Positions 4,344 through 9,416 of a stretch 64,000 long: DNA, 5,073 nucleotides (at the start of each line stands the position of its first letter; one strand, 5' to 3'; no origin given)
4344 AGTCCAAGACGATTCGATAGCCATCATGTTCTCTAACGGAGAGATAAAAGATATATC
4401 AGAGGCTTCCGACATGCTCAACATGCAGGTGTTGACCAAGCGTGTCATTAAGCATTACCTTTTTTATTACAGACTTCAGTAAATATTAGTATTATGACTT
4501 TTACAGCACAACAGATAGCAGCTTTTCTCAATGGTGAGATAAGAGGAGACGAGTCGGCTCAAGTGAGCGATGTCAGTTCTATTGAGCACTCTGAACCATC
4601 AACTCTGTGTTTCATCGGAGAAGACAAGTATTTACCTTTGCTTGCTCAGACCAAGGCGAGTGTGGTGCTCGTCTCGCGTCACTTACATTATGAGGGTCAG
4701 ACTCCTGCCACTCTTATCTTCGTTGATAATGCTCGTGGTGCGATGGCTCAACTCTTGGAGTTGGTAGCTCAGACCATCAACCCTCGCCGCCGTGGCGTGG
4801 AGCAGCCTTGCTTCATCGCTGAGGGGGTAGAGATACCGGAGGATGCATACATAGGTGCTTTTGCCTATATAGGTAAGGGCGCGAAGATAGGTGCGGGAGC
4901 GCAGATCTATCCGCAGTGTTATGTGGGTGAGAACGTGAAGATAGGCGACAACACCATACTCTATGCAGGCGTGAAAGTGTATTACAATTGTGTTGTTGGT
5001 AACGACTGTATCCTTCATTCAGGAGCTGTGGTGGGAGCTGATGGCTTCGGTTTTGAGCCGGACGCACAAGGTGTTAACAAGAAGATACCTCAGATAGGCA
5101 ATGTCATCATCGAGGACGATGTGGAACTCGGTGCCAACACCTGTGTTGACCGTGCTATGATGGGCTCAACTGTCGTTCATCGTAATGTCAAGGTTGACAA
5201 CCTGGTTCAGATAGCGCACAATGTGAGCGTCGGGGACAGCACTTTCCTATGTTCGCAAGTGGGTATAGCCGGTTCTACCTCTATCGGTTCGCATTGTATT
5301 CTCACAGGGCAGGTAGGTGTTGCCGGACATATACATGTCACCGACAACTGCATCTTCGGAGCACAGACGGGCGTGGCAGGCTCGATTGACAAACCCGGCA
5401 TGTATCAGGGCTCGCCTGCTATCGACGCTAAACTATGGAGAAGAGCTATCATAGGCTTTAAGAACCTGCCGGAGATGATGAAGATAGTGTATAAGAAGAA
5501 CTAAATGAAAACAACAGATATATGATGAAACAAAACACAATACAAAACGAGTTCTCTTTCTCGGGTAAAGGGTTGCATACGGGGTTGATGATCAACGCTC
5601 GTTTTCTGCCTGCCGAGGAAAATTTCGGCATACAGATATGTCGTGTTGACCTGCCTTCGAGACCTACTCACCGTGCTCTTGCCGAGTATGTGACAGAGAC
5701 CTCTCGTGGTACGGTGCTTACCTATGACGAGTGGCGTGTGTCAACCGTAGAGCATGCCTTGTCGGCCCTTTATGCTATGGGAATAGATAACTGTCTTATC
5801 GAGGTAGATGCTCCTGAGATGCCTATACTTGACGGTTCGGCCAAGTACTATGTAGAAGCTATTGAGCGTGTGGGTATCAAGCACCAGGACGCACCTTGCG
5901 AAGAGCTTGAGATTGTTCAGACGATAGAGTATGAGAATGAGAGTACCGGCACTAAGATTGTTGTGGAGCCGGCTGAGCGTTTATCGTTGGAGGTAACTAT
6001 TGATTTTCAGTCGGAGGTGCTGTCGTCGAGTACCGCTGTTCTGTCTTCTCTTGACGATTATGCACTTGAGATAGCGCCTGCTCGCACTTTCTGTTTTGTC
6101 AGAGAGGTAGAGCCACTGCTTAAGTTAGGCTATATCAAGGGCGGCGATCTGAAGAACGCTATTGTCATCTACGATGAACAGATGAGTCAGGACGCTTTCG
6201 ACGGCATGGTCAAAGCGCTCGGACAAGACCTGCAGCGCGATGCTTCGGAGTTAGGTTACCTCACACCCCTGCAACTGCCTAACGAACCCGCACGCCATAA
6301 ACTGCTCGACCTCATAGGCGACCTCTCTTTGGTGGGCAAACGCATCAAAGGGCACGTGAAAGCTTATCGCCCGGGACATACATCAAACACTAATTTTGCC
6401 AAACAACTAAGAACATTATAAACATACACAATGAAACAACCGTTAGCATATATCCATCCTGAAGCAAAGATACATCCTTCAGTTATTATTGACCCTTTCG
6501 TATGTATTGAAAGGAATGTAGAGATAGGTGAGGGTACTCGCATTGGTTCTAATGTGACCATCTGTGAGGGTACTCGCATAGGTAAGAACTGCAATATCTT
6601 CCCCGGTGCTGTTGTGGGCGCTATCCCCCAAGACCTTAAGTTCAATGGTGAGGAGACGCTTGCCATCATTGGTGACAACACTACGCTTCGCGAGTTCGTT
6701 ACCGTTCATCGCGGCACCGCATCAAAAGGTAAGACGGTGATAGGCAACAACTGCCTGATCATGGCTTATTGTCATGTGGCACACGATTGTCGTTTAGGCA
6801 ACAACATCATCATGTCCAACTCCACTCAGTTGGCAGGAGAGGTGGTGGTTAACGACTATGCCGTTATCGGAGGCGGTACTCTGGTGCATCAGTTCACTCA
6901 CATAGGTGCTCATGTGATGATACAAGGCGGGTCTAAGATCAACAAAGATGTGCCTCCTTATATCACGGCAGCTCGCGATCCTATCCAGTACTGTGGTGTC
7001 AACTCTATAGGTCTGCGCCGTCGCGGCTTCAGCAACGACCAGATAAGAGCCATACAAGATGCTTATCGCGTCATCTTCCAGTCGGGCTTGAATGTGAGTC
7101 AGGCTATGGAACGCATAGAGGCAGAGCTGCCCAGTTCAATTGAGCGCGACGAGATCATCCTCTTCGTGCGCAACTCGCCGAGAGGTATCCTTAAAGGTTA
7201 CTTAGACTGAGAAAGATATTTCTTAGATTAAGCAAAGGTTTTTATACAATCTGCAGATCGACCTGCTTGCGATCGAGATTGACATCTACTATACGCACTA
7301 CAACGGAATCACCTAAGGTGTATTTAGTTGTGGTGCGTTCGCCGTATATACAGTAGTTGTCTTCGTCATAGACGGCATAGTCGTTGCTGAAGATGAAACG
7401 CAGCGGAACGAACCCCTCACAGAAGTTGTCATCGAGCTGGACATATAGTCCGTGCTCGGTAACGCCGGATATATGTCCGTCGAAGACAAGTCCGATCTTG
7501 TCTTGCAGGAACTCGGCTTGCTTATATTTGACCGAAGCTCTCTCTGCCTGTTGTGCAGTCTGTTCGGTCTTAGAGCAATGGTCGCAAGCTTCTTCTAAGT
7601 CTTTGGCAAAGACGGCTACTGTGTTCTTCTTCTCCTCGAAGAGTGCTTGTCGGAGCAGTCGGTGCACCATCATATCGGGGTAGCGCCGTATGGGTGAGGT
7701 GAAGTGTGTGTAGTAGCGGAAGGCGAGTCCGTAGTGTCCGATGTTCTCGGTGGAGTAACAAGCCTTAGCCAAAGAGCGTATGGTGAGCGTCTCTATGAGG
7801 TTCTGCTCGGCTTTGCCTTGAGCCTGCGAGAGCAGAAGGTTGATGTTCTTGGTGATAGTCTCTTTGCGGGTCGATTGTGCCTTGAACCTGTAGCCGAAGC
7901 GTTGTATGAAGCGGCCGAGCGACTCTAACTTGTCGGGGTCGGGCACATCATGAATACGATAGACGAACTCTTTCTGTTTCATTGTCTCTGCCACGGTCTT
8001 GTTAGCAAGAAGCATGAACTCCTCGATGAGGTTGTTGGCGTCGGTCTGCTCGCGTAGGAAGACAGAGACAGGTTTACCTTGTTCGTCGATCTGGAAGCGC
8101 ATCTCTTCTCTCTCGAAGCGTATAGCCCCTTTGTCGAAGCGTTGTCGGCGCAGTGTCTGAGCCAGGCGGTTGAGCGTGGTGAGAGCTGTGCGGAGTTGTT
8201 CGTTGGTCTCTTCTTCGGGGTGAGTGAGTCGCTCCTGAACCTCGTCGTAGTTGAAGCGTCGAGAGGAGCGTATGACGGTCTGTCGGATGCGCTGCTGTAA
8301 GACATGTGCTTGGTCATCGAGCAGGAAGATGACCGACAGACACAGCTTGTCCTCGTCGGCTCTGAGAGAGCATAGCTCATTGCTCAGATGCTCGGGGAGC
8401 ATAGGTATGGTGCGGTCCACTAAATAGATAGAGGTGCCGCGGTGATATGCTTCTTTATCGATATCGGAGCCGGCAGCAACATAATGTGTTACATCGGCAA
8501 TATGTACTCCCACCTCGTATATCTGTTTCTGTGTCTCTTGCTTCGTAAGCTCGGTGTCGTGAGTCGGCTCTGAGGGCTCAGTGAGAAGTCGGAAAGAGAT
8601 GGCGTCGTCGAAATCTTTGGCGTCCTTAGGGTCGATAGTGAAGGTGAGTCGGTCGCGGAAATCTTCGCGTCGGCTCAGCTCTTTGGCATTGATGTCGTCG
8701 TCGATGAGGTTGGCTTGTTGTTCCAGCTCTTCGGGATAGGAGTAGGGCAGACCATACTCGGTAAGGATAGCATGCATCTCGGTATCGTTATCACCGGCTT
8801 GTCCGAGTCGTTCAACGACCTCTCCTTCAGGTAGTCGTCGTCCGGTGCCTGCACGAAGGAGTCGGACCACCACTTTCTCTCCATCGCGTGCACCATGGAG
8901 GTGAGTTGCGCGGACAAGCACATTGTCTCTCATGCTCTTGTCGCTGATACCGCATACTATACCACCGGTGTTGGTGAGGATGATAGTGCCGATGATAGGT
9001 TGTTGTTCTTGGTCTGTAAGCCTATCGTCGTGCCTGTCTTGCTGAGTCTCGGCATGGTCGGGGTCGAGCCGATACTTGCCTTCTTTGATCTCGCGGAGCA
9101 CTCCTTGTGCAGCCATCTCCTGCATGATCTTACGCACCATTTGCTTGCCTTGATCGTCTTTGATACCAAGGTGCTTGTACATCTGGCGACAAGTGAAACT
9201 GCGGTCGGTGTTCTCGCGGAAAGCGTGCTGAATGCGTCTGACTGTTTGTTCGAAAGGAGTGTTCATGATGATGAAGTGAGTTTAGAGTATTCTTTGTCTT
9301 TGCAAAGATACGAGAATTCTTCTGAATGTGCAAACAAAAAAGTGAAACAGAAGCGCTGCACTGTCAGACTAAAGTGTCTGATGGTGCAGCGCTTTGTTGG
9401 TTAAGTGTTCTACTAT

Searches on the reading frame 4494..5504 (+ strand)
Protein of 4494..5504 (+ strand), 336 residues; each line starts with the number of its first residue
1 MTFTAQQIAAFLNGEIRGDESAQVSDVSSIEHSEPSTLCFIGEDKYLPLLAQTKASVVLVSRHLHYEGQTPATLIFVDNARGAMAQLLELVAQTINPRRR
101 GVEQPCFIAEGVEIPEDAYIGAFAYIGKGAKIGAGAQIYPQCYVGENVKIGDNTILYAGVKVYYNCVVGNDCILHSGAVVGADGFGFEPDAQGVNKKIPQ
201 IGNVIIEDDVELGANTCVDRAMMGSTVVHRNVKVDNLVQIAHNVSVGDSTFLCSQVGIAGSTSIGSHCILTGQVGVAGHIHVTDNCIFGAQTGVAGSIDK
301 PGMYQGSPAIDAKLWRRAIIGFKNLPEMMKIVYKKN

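Call 6: search_protein_families(library=pfam, proteins=[window:4494-5504:+], max_evalue=0.01)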
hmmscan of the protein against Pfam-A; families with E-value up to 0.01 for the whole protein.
window:4494-5504:+ (336 aa): 4 families
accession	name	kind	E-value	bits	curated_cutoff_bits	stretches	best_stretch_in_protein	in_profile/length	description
PF00132.30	Hexapep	-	1.6e-27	94.4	27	4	124-155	2-33/36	Bacterial transferase hexapeptide (six repeats)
PF04613.19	LpxD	-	2.5e-17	62.9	30.8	1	23-90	3-70/70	UDP-3-O-[3-hydroxymyristoyl] glucosamine N-acyltransferase, LpxD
PF25084.1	LbH_EIF2B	-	9.4e-13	48.5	54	1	107-176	5-72/105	EIF2B subunit epsilon LbH domain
PF14602.12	Hexapep_2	-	1.4e-06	28.3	27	0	204-236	2-28/34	Hexapeptide repeat of succinyl-transferase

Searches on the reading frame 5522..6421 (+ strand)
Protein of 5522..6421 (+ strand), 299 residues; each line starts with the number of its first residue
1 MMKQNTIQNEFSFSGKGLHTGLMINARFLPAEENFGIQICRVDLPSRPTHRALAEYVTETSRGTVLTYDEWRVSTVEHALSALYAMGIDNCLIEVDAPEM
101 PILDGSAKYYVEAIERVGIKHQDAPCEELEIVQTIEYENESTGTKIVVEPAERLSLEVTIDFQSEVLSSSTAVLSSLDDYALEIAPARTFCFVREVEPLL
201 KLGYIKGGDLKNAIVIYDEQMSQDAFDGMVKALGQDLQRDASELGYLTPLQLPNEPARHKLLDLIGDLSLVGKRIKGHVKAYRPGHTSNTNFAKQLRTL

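Call 6: search_protein_families(library=pfam, proteins=[window:5522-6421:+], max_evalue=0.01)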
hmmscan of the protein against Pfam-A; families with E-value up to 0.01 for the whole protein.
window:5522-6421:+ (299 aa): 1 family
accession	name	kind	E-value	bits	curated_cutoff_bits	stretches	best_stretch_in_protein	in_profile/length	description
PF03331.19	LpxC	-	2.3e-82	277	27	2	4-222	1-215/268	UDP-3-O-acyl N-acetylglycosamine deacetylase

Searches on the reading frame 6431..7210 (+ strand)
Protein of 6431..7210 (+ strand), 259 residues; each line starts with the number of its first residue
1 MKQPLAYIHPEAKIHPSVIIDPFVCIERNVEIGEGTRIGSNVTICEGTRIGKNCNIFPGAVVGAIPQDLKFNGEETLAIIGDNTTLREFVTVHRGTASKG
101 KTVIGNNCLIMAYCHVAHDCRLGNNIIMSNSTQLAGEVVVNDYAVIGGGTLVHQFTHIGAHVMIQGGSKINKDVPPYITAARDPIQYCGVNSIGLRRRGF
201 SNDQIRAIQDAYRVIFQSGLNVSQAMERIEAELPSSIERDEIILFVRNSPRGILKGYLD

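Call 6: search_protein_families(library=pfam, proteins=[window:6431-7210:+], max_evalue=0.01)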
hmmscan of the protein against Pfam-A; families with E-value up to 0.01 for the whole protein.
window:6431-7210:+ (259 aa): 6 families
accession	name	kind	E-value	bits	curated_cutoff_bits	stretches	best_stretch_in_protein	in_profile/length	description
PF13720.11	Acetyltransf_11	-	9.7e-29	100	24.5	1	173-253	1-81/82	Udp N-acetylglucosamine O-acyltransferase; Domain 2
PF00132.30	Hexapep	-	5.1e-26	89.7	27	3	12-44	2-34/36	Bacterial transferase hexapeptide (six repeats)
PF25084.1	LbH_EIF2B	-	2.5e-09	37.5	54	2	7-108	5-103/105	EIF2B subunit epsilon LbH domain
PF25087.1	GMPPB_C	-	4.1e-07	30.1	39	1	80-159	19-101/110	GMPPB C-terminal domain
PF24894.1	Hexapep_GlmU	-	0.0013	19.2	23.3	0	7-53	42-86/104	GlmU-like, C-terminal hexapeptide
PF14602.12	Hexapep_2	-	0.0015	18.7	27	1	30-63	2-33/34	Hexapeptide repeat of succinyl-transferase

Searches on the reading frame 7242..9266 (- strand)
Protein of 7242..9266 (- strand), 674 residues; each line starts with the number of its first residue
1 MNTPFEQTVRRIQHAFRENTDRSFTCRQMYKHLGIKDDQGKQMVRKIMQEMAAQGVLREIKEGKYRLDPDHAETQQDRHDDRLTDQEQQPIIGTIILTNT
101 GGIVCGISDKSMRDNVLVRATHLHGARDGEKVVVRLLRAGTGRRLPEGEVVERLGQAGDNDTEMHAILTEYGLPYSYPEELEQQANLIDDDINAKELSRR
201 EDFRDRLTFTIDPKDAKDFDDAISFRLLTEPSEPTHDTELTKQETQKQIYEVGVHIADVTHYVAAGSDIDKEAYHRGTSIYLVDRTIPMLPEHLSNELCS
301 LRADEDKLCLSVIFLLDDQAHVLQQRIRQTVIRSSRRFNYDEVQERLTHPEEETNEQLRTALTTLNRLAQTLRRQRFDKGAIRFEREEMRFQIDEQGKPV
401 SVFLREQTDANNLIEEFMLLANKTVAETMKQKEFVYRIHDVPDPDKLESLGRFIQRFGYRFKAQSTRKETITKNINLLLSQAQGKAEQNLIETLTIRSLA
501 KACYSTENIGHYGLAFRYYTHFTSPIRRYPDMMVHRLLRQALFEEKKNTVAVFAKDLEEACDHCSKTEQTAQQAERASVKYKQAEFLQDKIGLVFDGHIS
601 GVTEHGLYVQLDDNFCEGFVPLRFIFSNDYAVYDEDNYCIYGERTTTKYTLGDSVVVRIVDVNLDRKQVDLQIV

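Call 5: search_protein_families(library=ncbifam, proteins=[window:7242-9266:-], max_evalue=0.01)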
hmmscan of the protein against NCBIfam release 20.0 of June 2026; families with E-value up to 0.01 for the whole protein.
window:7242-9266:- (674 aa): 7 families
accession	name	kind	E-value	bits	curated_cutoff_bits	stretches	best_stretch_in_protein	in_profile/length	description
TIGR02063.1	RNase_R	equivalog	3.3e-197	657.1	597.85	1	84-674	132-710/711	ribonuclease R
TIGR00358.1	3_prime_RNase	superfamily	5.8e-151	504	368.6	1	76-674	70-657/657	VacB/RNase II family 3'-5' exoribonuclease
NF008648.0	PRK11642.1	equivalog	2.2e-98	330.5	982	1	86-674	147-725/813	ribonuclease R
NF003455.0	PRK05054.1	equivalog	2.8e-64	217.4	542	1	124-669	120-639/645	exoribonuclease II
TIGR02062.1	RNase_B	equivalog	2e-53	181.4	641.9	1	183-667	173-640/646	exoribonuclease II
NF006333.0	PRK08563.1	equivalog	3.3e-07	30.1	143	1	593-668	83-155/188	DNA-directed RNA polymerase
TIGR00448.1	rpoE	equivalog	0.00025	20.7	124.2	1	591-667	81-154/179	DNA-directed RNA polymerase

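Call 6: search_protein_families(library=pfam, proteins=[window:7242-9266:-], max_evalue=0.01)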
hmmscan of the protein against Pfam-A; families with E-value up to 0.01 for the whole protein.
window:7242-9266:- (674 aa): 4 families
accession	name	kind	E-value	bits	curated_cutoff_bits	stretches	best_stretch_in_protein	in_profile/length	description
PF00773.25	RNB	-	4.4e-106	355.3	29.3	1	200-543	1-325/326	RNB domain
PF17876.7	CSD2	-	2.1e-19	69.8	26.2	1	108-178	5-74/74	Cold shock domain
PF00575.29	S1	-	1e-09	39.1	22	1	589-672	2-72/74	S1 RNA binding domain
PF17849.7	OB_Dis3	-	1.4e-07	31.9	22.8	1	123-172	32-77/77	Dis3-like cold-shock domain 2 (CSD2)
